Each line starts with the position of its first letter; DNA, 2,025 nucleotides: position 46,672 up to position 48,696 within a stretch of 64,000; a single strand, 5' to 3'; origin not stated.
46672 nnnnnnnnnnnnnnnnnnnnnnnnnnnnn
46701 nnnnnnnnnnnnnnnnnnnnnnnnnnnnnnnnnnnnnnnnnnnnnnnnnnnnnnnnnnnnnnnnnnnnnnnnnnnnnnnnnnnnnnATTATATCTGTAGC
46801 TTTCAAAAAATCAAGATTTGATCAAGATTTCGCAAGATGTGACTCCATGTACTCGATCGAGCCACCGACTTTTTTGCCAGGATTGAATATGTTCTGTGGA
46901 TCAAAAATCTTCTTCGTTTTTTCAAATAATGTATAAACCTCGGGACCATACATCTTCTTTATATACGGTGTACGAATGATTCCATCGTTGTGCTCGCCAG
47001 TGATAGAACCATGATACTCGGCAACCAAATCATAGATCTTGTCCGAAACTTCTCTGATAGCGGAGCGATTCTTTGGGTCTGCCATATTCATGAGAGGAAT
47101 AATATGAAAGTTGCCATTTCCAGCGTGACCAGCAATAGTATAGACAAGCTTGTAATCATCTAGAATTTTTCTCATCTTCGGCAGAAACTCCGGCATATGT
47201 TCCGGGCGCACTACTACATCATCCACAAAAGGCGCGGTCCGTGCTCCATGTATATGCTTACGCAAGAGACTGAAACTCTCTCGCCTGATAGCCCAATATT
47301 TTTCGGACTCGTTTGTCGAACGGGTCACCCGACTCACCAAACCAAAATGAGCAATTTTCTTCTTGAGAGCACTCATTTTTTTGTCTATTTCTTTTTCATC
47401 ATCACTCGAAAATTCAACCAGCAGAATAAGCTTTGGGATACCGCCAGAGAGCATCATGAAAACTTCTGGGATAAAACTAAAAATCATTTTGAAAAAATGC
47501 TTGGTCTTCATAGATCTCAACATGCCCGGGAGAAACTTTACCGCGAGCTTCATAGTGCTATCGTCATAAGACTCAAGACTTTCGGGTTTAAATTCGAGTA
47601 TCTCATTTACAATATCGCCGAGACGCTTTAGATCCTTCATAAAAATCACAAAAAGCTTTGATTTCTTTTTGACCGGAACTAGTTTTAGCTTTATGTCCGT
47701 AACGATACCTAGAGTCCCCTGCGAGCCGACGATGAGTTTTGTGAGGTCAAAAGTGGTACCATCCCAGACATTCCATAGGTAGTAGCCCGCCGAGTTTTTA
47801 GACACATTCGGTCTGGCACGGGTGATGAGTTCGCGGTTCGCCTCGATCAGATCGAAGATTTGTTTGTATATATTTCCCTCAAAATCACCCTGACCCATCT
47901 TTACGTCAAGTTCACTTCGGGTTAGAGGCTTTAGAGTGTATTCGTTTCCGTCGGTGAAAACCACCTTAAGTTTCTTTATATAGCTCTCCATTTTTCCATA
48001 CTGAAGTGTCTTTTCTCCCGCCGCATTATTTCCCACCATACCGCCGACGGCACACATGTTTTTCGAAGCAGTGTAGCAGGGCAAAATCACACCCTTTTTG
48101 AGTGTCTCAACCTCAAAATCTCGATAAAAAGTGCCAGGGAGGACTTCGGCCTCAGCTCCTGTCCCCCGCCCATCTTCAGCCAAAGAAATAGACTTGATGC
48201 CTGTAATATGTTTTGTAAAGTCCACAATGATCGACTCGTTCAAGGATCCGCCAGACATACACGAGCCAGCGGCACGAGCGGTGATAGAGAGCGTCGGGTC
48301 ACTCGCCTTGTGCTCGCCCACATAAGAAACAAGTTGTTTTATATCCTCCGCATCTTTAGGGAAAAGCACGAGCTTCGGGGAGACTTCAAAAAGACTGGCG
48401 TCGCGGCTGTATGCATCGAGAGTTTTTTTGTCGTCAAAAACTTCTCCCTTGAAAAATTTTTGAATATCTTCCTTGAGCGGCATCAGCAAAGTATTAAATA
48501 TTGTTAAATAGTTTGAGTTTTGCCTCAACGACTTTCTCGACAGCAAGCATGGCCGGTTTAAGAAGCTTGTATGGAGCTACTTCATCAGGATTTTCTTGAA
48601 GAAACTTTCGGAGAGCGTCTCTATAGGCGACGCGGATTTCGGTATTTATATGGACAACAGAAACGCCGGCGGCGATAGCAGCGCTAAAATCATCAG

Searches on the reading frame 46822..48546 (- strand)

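Call 28: search_protein_families(library=pfam, proteins=[window:46822-48546:-], max_evalue=0.00001)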
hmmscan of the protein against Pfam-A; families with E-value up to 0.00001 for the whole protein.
window:46822-48546:- (574 aa): 2 families
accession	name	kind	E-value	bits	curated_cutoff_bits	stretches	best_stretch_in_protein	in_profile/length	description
PF02913.24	FAD-oxidase_C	-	1.3e-49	169.6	21.2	1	295-558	4-247/248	FAD linked oxidases, C-terminal domain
PF01565.28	FAD_binding_4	-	7.7e-20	71.4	26.4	1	57-203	1-136/139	FAD binding domain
